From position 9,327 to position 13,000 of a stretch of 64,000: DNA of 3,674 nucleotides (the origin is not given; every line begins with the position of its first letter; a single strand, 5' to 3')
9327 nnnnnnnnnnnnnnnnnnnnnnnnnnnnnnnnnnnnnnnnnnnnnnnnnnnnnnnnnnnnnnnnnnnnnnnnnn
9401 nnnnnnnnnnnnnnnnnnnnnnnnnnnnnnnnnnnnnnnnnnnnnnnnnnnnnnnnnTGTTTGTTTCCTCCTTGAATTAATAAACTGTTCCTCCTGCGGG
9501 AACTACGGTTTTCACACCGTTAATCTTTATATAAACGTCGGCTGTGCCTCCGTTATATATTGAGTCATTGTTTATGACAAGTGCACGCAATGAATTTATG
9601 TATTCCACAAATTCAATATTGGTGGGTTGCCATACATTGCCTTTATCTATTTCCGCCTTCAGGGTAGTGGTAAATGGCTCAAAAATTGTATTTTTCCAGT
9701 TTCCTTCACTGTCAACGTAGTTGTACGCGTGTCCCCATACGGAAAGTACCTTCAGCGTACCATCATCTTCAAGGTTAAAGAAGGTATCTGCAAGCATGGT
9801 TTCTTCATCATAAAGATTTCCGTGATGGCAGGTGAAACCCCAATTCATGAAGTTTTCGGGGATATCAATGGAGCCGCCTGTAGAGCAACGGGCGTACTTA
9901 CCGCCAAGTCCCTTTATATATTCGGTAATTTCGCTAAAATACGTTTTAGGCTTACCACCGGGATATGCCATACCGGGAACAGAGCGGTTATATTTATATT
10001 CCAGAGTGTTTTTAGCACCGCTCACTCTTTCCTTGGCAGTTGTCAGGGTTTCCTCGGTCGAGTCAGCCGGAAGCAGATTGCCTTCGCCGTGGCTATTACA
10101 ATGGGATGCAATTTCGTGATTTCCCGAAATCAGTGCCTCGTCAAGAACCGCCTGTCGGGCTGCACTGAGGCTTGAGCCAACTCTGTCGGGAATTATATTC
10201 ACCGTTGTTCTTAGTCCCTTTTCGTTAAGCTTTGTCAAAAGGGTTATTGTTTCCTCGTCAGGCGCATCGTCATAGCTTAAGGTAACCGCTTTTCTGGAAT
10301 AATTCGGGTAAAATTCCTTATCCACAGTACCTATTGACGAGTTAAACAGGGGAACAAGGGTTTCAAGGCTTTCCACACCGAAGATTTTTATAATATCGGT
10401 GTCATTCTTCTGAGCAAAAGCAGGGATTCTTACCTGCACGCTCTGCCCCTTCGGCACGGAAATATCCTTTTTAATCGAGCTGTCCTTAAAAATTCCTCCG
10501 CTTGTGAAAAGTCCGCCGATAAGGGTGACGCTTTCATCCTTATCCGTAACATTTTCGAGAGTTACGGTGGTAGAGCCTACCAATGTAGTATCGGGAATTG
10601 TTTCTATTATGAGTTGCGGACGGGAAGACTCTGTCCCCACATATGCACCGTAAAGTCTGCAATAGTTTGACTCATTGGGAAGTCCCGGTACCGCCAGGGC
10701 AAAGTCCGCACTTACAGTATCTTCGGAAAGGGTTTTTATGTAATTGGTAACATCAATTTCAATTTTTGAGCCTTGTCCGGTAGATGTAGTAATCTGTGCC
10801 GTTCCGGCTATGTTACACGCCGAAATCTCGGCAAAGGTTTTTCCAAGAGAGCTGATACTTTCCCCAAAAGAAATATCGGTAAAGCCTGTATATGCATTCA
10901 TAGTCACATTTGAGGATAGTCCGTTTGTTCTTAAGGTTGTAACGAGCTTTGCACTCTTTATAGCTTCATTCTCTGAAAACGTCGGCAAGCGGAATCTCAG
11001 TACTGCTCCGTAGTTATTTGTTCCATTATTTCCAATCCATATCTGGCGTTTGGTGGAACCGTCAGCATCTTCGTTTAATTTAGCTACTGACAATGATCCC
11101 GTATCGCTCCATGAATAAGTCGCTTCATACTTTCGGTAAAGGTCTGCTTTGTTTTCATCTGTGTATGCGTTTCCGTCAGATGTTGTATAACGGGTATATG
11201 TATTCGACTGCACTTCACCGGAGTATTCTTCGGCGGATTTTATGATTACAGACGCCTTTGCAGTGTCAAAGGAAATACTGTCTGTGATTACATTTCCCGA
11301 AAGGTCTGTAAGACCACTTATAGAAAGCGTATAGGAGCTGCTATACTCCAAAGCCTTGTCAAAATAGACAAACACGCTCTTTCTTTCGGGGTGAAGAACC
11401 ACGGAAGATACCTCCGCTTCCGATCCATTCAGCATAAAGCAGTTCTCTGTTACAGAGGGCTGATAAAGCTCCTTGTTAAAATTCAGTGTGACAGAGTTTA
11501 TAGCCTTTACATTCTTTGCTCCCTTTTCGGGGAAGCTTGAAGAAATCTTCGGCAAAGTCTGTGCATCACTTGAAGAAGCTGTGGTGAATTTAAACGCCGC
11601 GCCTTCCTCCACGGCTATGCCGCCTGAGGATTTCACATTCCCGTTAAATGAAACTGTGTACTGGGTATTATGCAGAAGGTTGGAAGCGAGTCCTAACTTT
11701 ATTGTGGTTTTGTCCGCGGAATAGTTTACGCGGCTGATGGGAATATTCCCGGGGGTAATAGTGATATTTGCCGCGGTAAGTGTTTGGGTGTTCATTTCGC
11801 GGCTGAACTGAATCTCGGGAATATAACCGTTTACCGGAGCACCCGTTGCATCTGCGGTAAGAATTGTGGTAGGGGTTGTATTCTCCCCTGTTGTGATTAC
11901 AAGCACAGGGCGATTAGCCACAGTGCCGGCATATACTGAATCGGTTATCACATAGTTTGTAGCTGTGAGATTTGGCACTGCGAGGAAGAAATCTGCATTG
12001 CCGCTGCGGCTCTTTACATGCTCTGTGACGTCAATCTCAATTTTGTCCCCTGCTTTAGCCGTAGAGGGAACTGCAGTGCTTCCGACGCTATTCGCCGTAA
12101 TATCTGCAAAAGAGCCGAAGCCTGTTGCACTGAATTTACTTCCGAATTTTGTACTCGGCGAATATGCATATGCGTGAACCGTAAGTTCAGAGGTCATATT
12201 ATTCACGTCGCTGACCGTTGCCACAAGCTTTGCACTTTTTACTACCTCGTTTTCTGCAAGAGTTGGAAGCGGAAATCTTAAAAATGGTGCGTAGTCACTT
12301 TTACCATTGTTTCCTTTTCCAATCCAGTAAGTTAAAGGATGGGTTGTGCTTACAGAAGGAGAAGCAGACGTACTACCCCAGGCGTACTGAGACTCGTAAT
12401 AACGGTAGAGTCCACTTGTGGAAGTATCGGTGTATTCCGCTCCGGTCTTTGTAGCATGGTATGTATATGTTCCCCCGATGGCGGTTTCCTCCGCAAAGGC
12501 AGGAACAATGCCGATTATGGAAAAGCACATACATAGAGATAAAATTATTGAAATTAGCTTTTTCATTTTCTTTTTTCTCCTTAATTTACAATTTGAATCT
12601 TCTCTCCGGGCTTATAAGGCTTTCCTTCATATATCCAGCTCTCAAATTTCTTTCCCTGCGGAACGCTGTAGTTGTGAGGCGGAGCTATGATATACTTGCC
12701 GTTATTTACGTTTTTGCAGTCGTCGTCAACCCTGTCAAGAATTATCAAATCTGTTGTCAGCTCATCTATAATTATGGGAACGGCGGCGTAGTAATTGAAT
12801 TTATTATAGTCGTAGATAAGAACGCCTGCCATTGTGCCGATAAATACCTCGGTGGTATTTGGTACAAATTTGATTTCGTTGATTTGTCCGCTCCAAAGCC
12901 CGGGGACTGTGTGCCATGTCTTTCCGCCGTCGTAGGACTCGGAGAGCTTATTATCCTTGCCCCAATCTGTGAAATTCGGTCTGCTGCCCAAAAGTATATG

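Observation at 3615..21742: AraC-linked 17-kb island of six consecutive secreted proteins assembled from shuffled surface modules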

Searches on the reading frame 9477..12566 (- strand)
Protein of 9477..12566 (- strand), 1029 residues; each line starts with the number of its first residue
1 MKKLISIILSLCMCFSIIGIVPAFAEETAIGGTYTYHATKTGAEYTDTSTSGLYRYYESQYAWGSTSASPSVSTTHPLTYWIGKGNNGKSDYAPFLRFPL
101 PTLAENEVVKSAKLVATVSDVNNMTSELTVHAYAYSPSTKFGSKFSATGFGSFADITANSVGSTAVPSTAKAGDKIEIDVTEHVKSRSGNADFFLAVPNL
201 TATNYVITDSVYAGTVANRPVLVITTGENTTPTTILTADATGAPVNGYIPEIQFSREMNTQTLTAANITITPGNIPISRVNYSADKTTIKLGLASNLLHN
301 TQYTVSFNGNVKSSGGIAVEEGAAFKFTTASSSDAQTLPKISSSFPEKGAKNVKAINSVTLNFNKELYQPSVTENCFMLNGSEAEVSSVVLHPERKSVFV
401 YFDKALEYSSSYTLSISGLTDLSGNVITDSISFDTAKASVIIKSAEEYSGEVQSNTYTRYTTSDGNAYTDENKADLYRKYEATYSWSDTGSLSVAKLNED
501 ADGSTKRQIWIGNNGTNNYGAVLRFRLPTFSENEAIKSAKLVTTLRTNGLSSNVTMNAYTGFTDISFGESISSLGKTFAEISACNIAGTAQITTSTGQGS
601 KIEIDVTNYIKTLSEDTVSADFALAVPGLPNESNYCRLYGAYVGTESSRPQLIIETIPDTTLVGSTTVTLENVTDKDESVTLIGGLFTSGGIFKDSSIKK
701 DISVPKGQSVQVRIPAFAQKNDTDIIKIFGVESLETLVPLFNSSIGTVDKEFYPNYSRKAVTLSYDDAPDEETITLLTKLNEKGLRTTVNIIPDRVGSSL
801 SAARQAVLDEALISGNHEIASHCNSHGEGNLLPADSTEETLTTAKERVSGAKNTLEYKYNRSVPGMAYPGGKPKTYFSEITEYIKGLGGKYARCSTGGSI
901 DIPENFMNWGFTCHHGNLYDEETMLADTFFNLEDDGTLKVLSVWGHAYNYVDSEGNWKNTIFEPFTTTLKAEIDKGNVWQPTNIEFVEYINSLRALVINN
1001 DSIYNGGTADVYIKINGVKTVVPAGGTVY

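Call 4: search_protein_families(library=pfam, proteins=[window:9477-12566:-], max_evalue=0.01)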
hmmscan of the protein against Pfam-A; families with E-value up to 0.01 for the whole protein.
window:9477-12566:- (1029 aa): 2 families
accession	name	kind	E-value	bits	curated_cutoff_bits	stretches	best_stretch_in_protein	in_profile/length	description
PF13205.12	Big_5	-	3.6e-21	76.3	23.6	2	336-435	2-105/105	Bacterial Ig-like domain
PF01522.26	Polysacc_deac_1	-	1.2e-08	35.4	23.1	1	757-879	5-114/124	Polysaccharide deacetylase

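Call 13: search_protein_families(library=ncbifam, proteins=[window:9477-12566:-], max_evalue=0.1)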
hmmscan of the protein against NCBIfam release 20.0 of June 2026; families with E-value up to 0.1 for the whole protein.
window:9477-12566:- (1029 aa): 2 families
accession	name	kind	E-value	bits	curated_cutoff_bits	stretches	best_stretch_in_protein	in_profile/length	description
NF033679.1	DNRLRE_dom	domain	3.6e-16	59.7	34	2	71-225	13-164/164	DNRLRE domain-containing protein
NF050820.1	PolSacchBiosHfsH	equivalog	0.0086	15.8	400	1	757-829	32-106/249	oligosaccharide deacetylase HfsH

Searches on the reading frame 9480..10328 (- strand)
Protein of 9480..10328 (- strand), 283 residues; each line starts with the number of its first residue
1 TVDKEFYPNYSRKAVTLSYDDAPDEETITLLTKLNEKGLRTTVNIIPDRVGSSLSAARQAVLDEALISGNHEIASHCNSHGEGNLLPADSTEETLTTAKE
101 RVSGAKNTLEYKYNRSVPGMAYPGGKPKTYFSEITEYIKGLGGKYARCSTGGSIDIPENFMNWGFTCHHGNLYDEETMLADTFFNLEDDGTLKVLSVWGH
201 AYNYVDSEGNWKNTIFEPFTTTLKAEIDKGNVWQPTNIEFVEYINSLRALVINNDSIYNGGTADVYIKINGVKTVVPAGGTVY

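Call 63: search_solved_structures(query=window:9480-10328:-, max_evalue=1, show_alignments=2)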
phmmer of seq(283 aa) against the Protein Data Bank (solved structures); distinct sequences matched with E-value up to 1: 7.
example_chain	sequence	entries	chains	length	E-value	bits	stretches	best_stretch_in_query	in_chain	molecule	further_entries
2c71_A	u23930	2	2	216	0.0024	20.8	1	12-88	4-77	GLYCOSIDE HYDROLASE, FAMILY 11:CLOSTRIDIUM CELLULOSOME ENZYME, DOCKERIN TYPE I:POLYSACCHAR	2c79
5lfz_A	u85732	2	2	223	0.057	16.3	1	12-103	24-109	ArCE4A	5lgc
5o6y_B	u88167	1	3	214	0.31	13.9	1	7-78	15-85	Peptidoglycan N-acetylglucosamine deacetylase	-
5o6y_A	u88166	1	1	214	0.31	13.8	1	7-78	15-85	Peptidoglycan N-acetylglucosamine deacetylase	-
4l1g_A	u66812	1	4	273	0.4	13.5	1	7-78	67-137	Peptidoglycan N-acetylglucosamine deacetylase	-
7ax7_A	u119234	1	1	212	0.63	12.8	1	12-90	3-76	Endo-1,4-beta-xylanase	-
2cc0_A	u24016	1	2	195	0.68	12.7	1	15-102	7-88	ACETYL-XYLAN ESTERASE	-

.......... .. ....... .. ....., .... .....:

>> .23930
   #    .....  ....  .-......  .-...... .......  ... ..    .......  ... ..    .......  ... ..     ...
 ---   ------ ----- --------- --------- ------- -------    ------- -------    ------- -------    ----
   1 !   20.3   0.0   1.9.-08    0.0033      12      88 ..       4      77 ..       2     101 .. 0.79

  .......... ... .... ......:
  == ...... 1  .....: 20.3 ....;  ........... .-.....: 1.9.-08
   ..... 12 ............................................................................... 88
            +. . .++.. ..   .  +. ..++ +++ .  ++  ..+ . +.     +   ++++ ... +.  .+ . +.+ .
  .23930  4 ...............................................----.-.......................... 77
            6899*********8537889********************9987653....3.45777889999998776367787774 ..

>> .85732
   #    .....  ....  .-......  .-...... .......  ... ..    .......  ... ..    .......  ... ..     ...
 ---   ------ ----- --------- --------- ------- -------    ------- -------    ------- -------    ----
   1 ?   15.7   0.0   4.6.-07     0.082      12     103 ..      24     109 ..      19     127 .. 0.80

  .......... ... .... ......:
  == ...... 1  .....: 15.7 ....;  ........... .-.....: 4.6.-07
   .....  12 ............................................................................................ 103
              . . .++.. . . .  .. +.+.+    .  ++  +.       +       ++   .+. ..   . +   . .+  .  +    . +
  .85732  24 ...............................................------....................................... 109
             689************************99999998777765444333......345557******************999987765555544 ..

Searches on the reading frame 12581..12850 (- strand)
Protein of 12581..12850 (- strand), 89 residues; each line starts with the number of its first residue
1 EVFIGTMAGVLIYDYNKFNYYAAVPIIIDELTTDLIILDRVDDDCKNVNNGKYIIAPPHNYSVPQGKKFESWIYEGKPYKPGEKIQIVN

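Call 28: search_protein_families(library=pfam, proteins=[window:12581-12850:-], max_evalue=10)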
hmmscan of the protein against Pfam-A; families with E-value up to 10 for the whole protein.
window:12581-12850:- (89 aa): 1 family
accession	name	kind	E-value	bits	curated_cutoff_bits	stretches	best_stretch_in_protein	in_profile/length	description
PF23843.2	DUF7210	-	0.027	14.5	27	1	74-86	11-23/38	Domain of unknown function (DUF7210)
